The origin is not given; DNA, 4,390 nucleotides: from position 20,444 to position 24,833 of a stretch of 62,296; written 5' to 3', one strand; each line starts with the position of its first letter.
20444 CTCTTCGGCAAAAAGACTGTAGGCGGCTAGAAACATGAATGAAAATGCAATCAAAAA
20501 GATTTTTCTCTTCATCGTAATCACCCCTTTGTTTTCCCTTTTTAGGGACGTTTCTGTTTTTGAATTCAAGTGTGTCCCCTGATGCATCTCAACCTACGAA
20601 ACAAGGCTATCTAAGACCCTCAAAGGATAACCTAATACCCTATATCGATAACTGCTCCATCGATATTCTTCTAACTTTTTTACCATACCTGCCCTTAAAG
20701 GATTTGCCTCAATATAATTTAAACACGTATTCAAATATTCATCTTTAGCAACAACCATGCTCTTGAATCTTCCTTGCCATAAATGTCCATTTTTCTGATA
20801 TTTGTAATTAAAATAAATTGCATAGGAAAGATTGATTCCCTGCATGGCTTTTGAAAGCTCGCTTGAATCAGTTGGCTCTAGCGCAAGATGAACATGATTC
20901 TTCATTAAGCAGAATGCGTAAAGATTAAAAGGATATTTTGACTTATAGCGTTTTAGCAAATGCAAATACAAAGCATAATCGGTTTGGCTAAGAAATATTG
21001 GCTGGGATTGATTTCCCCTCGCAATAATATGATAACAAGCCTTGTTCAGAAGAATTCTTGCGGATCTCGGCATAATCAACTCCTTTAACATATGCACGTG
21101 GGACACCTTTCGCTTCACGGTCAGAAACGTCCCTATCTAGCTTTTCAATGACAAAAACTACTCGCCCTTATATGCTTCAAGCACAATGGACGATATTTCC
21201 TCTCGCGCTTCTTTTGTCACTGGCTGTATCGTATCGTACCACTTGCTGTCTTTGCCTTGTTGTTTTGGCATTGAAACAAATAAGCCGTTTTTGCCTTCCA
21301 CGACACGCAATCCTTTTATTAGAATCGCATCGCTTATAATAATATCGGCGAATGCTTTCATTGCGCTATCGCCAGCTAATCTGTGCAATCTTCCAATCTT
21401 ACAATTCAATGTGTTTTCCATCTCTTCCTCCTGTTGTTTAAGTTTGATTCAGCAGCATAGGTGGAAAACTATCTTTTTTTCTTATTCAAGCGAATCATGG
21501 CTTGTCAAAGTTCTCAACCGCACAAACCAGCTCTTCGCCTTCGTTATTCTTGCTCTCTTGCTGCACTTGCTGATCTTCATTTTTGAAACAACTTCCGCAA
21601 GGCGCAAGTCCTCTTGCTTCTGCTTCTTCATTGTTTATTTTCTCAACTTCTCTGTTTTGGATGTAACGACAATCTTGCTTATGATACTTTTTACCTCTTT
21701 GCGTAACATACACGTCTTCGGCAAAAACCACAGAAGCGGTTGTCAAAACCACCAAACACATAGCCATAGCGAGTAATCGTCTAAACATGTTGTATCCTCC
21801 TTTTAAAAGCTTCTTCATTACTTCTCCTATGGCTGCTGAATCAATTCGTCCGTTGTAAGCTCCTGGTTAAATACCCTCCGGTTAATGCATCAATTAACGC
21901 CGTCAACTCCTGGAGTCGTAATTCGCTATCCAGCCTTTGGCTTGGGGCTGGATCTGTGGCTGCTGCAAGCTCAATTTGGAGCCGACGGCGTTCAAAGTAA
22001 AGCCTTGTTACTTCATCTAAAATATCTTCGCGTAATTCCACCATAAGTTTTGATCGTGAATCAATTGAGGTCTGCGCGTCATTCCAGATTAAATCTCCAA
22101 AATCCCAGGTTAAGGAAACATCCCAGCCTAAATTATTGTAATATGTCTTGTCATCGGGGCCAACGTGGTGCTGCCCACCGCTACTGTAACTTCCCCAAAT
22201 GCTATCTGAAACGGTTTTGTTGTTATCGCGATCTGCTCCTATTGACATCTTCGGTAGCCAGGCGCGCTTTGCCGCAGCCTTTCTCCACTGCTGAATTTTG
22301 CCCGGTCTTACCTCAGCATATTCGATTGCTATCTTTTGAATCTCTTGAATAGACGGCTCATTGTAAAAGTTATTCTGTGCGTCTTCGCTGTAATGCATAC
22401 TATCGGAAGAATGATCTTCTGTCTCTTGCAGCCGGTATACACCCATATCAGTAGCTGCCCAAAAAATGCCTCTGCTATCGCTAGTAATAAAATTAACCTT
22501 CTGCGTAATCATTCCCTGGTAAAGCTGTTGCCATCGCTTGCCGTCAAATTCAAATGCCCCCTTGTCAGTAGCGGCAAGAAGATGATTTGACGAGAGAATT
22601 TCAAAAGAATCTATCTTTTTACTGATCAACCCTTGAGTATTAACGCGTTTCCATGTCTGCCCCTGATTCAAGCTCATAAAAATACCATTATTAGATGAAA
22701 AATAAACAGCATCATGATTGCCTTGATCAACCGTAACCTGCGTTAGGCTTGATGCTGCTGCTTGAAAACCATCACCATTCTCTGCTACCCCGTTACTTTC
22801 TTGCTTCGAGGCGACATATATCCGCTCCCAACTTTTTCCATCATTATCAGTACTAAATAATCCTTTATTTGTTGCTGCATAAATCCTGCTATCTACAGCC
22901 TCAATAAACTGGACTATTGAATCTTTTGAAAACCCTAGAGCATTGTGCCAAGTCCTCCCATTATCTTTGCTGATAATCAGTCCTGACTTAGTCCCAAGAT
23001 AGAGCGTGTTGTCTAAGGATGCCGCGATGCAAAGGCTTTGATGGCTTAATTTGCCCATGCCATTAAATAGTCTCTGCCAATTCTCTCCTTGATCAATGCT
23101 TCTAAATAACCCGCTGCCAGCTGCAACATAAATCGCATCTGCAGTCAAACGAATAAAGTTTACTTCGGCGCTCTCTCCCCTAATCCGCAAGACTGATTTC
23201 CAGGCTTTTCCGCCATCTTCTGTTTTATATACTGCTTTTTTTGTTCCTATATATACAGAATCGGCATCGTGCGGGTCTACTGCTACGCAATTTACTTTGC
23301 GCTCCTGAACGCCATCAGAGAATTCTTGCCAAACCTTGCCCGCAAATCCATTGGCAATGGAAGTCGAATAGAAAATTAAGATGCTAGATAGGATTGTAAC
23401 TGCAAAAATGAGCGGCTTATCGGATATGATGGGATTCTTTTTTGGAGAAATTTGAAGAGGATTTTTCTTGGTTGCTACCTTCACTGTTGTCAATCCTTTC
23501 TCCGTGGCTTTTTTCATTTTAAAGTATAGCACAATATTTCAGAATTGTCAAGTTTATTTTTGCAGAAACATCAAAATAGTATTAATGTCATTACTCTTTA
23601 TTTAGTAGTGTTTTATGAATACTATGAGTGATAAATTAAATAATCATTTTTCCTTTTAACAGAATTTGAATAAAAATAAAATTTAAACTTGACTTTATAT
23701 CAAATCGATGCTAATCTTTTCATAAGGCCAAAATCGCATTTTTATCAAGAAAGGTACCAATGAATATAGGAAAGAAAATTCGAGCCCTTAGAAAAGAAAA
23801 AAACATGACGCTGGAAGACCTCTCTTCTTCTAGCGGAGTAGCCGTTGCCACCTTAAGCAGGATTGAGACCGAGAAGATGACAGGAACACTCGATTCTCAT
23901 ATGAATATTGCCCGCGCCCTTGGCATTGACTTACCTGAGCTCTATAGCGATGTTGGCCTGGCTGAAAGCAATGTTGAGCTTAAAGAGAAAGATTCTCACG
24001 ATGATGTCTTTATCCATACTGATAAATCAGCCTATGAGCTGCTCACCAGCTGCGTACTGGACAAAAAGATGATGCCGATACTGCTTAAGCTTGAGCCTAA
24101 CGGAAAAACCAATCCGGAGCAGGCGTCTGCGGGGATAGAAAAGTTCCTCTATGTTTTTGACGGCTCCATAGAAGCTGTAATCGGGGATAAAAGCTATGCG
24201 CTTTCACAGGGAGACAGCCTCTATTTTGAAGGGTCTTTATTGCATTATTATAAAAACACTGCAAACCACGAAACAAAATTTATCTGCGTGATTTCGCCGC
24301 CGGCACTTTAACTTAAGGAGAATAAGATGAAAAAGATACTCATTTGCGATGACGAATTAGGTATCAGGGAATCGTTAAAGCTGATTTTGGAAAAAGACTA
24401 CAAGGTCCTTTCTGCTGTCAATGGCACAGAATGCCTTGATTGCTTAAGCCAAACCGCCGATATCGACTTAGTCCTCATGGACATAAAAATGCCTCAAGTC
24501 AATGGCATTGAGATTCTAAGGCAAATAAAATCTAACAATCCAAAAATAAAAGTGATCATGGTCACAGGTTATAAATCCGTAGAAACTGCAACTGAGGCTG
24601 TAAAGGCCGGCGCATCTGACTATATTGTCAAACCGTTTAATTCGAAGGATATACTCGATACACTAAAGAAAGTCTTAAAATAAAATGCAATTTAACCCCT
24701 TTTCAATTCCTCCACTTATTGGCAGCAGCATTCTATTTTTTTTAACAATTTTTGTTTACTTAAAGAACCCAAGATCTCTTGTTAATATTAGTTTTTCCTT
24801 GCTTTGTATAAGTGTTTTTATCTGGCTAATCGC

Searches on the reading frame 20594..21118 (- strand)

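Call 44: search_protein_families(library=pfam, proteins=[window:20594-21118:-], max_evalue=0.0001)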
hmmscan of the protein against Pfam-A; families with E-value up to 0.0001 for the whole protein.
window:20594-21118:- (174 aa): 1 family
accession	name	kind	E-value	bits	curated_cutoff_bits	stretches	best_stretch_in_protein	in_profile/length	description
PF01797.21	Y1_Tnp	-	1.5e-16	61.1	23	1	27-138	5-120/121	Transposase IS200 like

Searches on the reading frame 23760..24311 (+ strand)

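Call 44: search_protein_families(library=pfam, proteins=[window:23760-24311:+], max_evalue=0.0001)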
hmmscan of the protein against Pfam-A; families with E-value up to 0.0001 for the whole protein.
window:23760-24311:+ (183 aa): 4 families
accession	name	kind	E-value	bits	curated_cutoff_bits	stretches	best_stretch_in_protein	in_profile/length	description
PF07883.17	Cupin_2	-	2.6e-11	43.5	27.2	1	109-177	3-69/70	Cupin domain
PF01381.28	HTH_3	-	2.4e-09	37.5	23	1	7-61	1-55/55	Helix-turn-helix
PF13443.12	HTH_26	-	5.8e-08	33.3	22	1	6-63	1-59/63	Cro/C1-type HTH DNA-binding domain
PF12844.13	HTH_19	-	1.6e-06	28.3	30.2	1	4-65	1-62/64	Helix-turn-helix domain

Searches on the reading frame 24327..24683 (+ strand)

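Call 44: search_protein_families(library=pfam, proteins=[window:24327-24683:+], max_evalue=0.0001)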
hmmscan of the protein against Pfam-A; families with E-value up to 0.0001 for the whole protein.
window:24327-24683:+ (118 aa): 1 family
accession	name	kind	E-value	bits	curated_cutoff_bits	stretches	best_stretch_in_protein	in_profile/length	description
PF00072.30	Response_reg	-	2.6e-31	108.5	30.2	1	4-113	1-110/111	Response regulator receiver domain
